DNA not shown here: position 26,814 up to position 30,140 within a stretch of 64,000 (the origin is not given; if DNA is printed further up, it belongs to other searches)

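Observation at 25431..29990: Compact ABC-transporter-dependent glycan module: wzm, wzt and a GT2 / coiled-coil / GT2 / GT2 megasynthase (candidate ruler-type polymerase)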

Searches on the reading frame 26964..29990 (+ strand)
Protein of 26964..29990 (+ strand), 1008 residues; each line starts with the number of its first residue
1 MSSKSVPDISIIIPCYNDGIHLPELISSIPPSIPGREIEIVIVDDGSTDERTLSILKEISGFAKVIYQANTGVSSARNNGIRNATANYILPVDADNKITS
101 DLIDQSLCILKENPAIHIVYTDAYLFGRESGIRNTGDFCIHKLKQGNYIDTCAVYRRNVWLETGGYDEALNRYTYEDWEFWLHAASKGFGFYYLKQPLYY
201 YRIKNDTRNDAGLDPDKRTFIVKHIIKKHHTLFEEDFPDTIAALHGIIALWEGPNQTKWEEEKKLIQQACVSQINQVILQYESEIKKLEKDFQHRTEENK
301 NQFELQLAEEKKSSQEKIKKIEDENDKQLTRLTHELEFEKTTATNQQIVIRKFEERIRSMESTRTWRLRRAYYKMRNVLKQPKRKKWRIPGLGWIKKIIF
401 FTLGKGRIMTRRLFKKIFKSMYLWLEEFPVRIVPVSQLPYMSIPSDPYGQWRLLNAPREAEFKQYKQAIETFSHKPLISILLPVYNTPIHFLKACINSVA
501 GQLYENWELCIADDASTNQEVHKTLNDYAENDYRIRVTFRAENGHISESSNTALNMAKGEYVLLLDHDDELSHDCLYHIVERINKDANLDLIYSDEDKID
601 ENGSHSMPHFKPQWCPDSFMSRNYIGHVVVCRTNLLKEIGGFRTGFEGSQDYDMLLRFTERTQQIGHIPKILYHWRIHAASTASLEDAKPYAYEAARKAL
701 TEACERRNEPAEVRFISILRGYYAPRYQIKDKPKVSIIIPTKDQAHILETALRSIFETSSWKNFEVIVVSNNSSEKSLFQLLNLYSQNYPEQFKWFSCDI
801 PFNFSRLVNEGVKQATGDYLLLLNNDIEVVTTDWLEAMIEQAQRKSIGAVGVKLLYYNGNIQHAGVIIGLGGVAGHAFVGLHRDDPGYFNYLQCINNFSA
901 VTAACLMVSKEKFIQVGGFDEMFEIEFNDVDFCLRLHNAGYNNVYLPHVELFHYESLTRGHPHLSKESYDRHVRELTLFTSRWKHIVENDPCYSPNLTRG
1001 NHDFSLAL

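Call 5: search_protein_families(library=pfam, proteins=[window:26964-29990:+], max_evalue=0.01)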
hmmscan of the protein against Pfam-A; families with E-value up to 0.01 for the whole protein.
window:26964-29990:+ (1008 aa): 6 families
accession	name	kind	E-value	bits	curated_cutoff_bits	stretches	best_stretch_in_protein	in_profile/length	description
PF00535.33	Glycos_transf_2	-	1e-67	227.7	23.3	3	479-628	1-156/168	Glycosyl transferase family 2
PF10111.15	Glyco_tranf_2_2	-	3.2e-34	119.1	27.3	3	36-184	28-199/276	Glycosyltransferase like family 2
PF13641.12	Glyco_tranf_2_3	-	2.3e-23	83.9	27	2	7-198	1-208/230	Glycosyltransferase like family 2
PF13632.12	Glyco_trans_2_3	-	4.4e-11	43.4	27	1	561-671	1-119/198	Glycosyl transferase family group 2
PF02709.20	Glyco_transf_7C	-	4.8e-09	36.2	23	0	895-948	13-67/78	N-terminal domain of galactosyltransferase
PF13712.12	Glyco_tranf_2_5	-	0.00034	20.8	27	0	808-852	45-90/210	Glycosyltransferase like family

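Call 6: search_protein_families(library=ncbifam, proteins=[window:26964-29990:+], max_evalue=0.01)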
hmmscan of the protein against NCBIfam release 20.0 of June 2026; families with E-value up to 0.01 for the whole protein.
window:26964-29990:+ (1008 aa): 28 families (the best 25 are shown)
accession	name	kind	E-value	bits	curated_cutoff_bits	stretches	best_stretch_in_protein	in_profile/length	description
NF047683.1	TeichurnBiosyTuaG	equivalog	3.1e-46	158.1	400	3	474-604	4-131/252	teichuronic acid biosynthesis protein TuaG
NF007482.0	PRK10073.1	equivalog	4.6e-44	150.8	423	3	473-621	3-159/334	glycosyltransferase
NF041875.1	EPS_EpsD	equivalog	4.9e-44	151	370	4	9-113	1-107/325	exopolysaccharide biosynthesis glycosyltransferase EpsD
NF053739.1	GlytfEpsEBac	equivalog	3.9e-37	127.7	450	3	476-675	1-202/265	glycosyltransferase EpsE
TIGR03965.1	mycofact_glyco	equivalog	3.1e-36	125.2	280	2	725-953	65-280/467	mycofactocin biosynthesis glycosyltransferase MftF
TIGR03937.1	PgaC_IcaA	equivalog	3.9e-34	118.3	422.3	3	3-118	41-158/407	poly-beta-1,6-N-acetyl-D-glucosamine synthase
TIGR03111.1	glyc2_xrt_Gpos1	hypoth_equivalog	5.9e-31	107.7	363.95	3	3-148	45-192/439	TIGR03111 family XrtG-associated glycosyltransferase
NF038299.1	EPS_HpsN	equivalog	1.5e-30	106.3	425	3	733-969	1-236/317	hormogonium polysaccharide biosynthesis glycosyltransferase HpsN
NF007453.0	PRK10018.1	equivalog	1.6e-30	106.8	382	3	474-659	4-190/280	colanic acid biosynthesis glycosyltransferase WcaA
TIGR04017.1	WcaA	equivalog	2e-30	106.4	495.75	3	474-659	3-189/279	colanic acid biosynthesis glycosyltransferase WcaA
NF050050.1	ProtGlycPglI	equivalog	7.7e-30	104.3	500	3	476-585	2-110/306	GalNAc(5)-diNAcBac-PP-undecaprenol beta-1,3-glucosyltransferase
TIGR04242.1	nodulat_NodC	equivalog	1.9e-28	99.5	550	3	3-107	44-153/395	chitooligosaccharide synthase NodC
TIGR04283.1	glyco_like_mftF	equivalog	7.7e-27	94.3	182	2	9-188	1-173/221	TIGR04283 family arsenosugar biosynthesis glycosyltransferase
NF038302.1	EPS_HpsE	equivalog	3e-19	69.1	300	3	8-115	2-116/307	hormogonium polysaccharide biosynthesis glycosyltransferase HpsE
NF041394.1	GtaseAglG_Halo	equivalog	9.5e-17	61.2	440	2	491-583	17-107/304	glucosyl-dolichyl phosphate glucuronosyltransferase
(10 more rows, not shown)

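Call 11: search_solved_structures(query=window:26964-29990:+, max_evalue=0.001, show_alignments=0)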
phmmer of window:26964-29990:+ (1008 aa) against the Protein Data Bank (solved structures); distinct sequences matched with E-value up to 0.001: 24.
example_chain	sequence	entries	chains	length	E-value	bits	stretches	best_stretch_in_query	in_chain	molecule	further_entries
2z87_A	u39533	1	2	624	1.2e-26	95.8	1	463-683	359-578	Chondroitin synthase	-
2z86_A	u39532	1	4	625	1.2e-26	95.8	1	463-683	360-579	Chondroitin synthase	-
6p61_A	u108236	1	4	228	1e-16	62.9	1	4-216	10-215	Glycosyltransferase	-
8bz4_A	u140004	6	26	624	3.3e-12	48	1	477-596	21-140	Glycosyltransferase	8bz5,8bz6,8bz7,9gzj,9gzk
8bz8_A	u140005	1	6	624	3.3e-12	48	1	477-596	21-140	Glycosyltransferase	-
5hea_A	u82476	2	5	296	6.8e-12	47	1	476-583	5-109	Putative glycosyltransferase (GalT1)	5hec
3bcv_A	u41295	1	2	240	3.5e-09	38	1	476-591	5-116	Putative glycosyltransferase protein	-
6h1j_A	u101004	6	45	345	2e-08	35.5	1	5-113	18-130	Probable ss-1,3-N-acetylglucosaminyltransferase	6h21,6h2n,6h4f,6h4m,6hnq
8vh7_A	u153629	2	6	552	5.2e-08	34.1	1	470-580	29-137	Heparosan synthase B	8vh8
8viw_A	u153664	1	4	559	5.3e-08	34.1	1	470-580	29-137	Heparosan synthase B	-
5mlz_A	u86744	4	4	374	5.7e-08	34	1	9-113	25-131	Dolichol monophosphate mannose synthase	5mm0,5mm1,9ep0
5tze_C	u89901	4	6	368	5.7e-08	34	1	9-114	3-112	Glycosyl transferase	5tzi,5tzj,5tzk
5tz8_A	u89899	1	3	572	1.3e-07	32.8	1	9-113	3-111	Glycosyl transferase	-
9hwj_A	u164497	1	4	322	2.5e-07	31.8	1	6-120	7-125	Undecaprenyl-phosphate 4-deoxy-4-formamido-L-arabinose transferase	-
3l7j_A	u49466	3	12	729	2e-06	28.9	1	479-586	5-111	Teichoic acid biosynthesis protein F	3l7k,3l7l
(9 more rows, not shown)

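Call 12: find_homologous_proteins(query=window:26964-29990:+, max_evalue=1e-10)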
Query window:26964-29990:+ (1008 aa): 205 proteins with E <= 1e-10 among 8000 candidates; the best 120 are listed.
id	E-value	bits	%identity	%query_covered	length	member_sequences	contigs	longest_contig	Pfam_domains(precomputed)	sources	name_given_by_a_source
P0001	0.0e+0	2363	100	100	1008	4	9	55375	PF13632.13,PF10111.15,PF13506.14,PF13641.13,PF00535.33,PF02709.21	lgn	-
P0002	0.0e+0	1805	74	100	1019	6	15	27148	PF13632.13,PF10111.15,PF13506.14,PF13641.13,PF00535.33,PF02709.21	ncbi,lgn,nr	ncbi:MAG: glycosyltransferase [Flavobacteriales bacterium]|nr:glycosyltransferase [Flavobacteriales 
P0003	0.0e+0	1649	68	100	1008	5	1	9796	PF13632.13,PF10111.15,PF13641.13,PF00535.33,PF02709.21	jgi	jgi:glycosyltransferase involved in cell wall biosynthesis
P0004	0.0e+0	1632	67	100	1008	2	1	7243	PF13632.13,PF10111.15,PF13641.13,PF00535.33,PF02709.21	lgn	-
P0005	0.0e+0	1620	67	100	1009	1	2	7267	PF13632.13,PF10111.15,PF13641.13,PF00535.33,PF02709.21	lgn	-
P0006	0.0e+0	1399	59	100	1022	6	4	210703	PF13632.13,PF10111.15,PF13641.13,PF00535.33,PF02709.21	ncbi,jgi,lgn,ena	jgi:glycosyltransferase involved in cell wall biosynthesis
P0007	0.0e+0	1330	55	100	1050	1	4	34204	PF13632.13,PF10111.15,PF13641.13,PF00535.33,PF02709.21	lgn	-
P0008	0.0e+0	1320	56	100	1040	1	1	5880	PF13632.13,PF10111.15,PF13641.13,PF00535.33,PF02709.21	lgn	-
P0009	0.0e+0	1298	56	99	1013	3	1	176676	PF13632.13,PF10111.15,PF13641.13,PF00535.33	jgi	jgi:glycosyltransferase involved in cell wall biosynthesis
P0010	0.0e+0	1291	53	100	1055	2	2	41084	PF13632.13,PF10111.15,PF13641.13,PF00535.33,PF02709.21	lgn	-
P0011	0.0e+0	1272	55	99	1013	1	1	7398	PF13632.13,PF10111.15,PF13641.13,PF00535.33,PF02709.21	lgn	-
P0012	0.0e+0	1256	54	99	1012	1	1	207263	PF13632.13,PF10111.15,PF13641.13,PF00535.33,PF02709.21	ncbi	-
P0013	0.0e+0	1231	54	99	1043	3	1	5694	PF13632.13,PF10111.15,PF13641.13,PF00535.33,PF02709.21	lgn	-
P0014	0.0e+0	1228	54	99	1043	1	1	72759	PF13632.13,PF10111.15,PF13641.13,PF00535.33,PF02709.21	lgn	-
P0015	0.0e+0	1225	54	99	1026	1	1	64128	PF13632.13,PF10111.15,PF13641.13,PF00535.33,PF02709.21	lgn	-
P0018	0.0e+0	1208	52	99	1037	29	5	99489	PF13632.13,PF10111.15,PF13506.14,PF13641.13,PF00535.33,PF02709.21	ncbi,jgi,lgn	jgi:glycosyltransferase involved in cell wall biosynthesis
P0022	0.0e+0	1012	44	99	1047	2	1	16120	PF13632.13,PF10111.15,PF13641.13,PF00535.33,PF02709.21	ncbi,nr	ncbi:MAG: glycosyltransferase [Flavobacteriales bacterium]|nr:glycosyltransferase [Flavobacteriales 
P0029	1.4e-279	948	45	99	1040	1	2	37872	PF13712.13,PF13632.13,PF10111.15,PF13641.13,PF00535.33,PF02709.21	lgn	-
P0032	2.6e-245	835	42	100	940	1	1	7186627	PF13632.13,PF10111.15,PF13506.14,PF13641.13,PF00535.33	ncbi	ncbi:MAG: glycosyltransferase [Leptolyngbya sp. BL-A-14]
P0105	7.7e-49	184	31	41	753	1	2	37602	PF27241.1,PF01519.23,PF10111.15,PF13641.13,PF24161.2,PF00535.33,PF10174.15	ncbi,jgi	jgi:hypothetical protein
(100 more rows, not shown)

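Call 15: find_encoding_contigs(protein=window:26964-29990:+, flank=10000, max_places=4)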
Protein window:26964-29990:+ (1008 aa): 23 contigs read that carry it; 4 places shown.
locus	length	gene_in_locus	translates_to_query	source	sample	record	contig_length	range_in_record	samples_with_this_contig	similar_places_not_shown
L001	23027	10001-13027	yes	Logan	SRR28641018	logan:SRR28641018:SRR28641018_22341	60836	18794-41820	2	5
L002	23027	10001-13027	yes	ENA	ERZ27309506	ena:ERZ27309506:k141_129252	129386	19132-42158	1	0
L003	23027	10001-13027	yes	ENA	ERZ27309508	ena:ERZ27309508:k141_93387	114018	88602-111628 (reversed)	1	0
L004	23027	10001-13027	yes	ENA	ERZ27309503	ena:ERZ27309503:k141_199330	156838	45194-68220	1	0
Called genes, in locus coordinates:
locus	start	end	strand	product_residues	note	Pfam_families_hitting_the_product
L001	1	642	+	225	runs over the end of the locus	PF01746:tRNA_m1G_MT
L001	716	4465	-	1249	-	PF20009:GEVED, PF00801:PKD, PF18911:PKD_4, PF18962:Por_Secre_tail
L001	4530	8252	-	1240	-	PF20009:GEVED, PF00801:PKD, PF18911:PKD_4, PF18962:Por_Secre_tail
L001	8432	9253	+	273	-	PF01061:ABC2_membrane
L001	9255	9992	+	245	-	PF13304:AAA_21 (faint), PF00005:ABC_tran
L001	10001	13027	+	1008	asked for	PF00535:Glycos_transf_2, PF10111:Glyco_tranf_2_2, PF13641:Glyco_tranf_2_3, PF00535:Glycos_transf_2, PF10111:Glyco_tranf_2_2 (weak), PF00535:Glycos_transf_2, PF10111:Glyco_tranf_2_2, PF13641:Glyco_tranf_2_3 (weak), +3 more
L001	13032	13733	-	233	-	-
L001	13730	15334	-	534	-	PF00082:Peptidase_S8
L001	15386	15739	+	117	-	PF00034:Cytochrom_C, PF13442:Cytochrome_CBB3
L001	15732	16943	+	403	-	PF13167:GTP-bdg_N, PF16360:GTP-bdg_M, PF03193:RsgA_GTPase (faint), PF00025:Arf (weak), PF01926:MMR_HSR1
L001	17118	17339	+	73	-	PF11387:DUF2795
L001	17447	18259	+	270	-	PF16811:TAtT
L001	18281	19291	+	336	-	PF03480:DctP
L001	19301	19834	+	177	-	PF04290:DctQ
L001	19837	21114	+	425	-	PF06808:DctM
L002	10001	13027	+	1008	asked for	PF00535:Glycos_transf_2, PF10111:Glyco_tranf_2_2, PF13641:Glyco_tranf_2_3, PF00535:Glycos_transf_2, PF10111:Glyco_tranf_2_2 (weak), PF00535:Glycos_transf_2, PF10111:Glyco_tranf_2_2, PF13641:Glyco_tranf_2_3 (weak), +3 more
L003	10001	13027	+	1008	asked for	PF00535:Glycos_transf_2, PF10111:Glyco_tranf_2_2, PF13641:Glyco_tranf_2_3, PF00535:Glycos_transf_2, PF10111:Glyco_tranf_2_2 (weak), PF00535:Glycos_transf_2, PF10111:Glyco_tranf_2_2, PF13641:Glyco_tranf_2_3 (weak), +3 more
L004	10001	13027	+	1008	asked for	PF00535:Glycos_transf_2, PF10111:Glyco_tranf_2_2, PF13641:Glyco_tranf_2_3, PF00535:Glycos_transf_2, PF10111:Glyco_tranf_2_2 (weak), PF00535:Glycos_transf_2, PF10111:Glyco_tranf_2_2, PF13641:Glyco_tranf_2_3 (weak), +3 more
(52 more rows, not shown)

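Call 21: find_encoding_contigs(protein=P0006, flank=10000, max_places=1)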
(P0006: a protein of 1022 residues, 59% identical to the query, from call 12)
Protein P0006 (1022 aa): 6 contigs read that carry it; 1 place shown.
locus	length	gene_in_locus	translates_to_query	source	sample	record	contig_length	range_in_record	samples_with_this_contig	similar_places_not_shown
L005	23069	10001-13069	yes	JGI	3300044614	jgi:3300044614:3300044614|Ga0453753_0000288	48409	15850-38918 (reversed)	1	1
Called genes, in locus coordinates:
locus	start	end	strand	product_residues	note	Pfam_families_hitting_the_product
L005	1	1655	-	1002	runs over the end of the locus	PF13385:Laminin_G_3, PF18962:Por_Secre_tail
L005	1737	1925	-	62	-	-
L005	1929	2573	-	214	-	-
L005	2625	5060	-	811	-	PF01483:P_proprotein (faint), PF08757:CotH, PF00801:PKD, PF18911:PKD_4, PF18962:Por_Secre_tail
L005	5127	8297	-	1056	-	PF25778:DUF7948, PF17164:DUF5122 (faint), PF06739:SBBP (weak), PF18962:Por_Secre_tail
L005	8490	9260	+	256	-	PF01061:ABC2_membrane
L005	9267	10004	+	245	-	PF00005:ABC_tran, PF13304:AAA_21 (faint)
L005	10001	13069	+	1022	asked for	PF00535:Glycos_transf_2, PF10111:Glyco_tranf_2_2, PF13641:Glyco_tranf_2_3, PF00535:Glycos_transf_2, PF10111:Glyco_tranf_2_2 (weak), PF00535:Glycos_transf_2, PF10111:Glyco_tranf_2_2, PF13641:Glyco_tranf_2_3, +2 more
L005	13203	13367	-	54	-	-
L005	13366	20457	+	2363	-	PF07953:Toxin_R_bind_N (weak), PF13385:Laminin_G_3, PF00801:PKD (faint), PF04862:DUF642 (faint), PF07668:MpPF1 (faint), PF19076:CshA_repeat (faint), PF19081:Ig_7 (faint), PF13585:CHU_C, +1 more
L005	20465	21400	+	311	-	PF11751:PorP_SprF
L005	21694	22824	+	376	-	PF00438:S-AdoMet_synt_N, PF02772:S-AdoMet_synt_M, PF02773:S-AdoMet_synt_C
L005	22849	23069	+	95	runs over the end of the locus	-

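Call 22: find_encoding_contigs(protein=P0012, flank=10000, max_places=1)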
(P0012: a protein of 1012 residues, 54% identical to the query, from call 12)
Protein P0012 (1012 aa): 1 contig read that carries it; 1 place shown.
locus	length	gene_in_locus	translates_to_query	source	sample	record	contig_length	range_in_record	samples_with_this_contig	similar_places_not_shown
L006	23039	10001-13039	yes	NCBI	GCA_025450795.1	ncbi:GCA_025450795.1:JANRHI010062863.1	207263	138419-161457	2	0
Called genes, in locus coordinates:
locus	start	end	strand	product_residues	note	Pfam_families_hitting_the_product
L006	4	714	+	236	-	PF10988:DUF2807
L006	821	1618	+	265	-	PF00902:TatC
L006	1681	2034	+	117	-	PF02627:CMD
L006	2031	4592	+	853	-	PF18939:DUF5686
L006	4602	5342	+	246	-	PF00005:ABC_tran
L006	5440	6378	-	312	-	PF11932:DUF3450 (faint), PF28532:DUF8428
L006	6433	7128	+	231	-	PF00156:Pribosyltran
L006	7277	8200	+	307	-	PF00294:PfkB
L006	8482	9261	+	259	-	PF01061:ABC2_membrane, PF12698:ABC2_membrane_3 (weak)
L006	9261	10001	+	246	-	PF00005:ABC_tran, PF13304:AAA_21 (faint)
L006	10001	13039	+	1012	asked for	PF00535:Glycos_transf_2, PF10111:Glyco_tranf_2_2, PF13641:Glyco_tranf_2_3, PF13632:Glyco_trans_2_3 (faint), PF02709:Glyco_transf_7C (faint), PF00535:Glycos_transf_2, PF10111:Glyco_tranf_2_2, PF00535:Glycos_transf_2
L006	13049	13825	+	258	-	PF08003:Methyltransf_9 (weak)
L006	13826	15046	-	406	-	-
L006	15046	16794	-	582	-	PF16822:ALGX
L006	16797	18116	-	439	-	PF03062:MBOAT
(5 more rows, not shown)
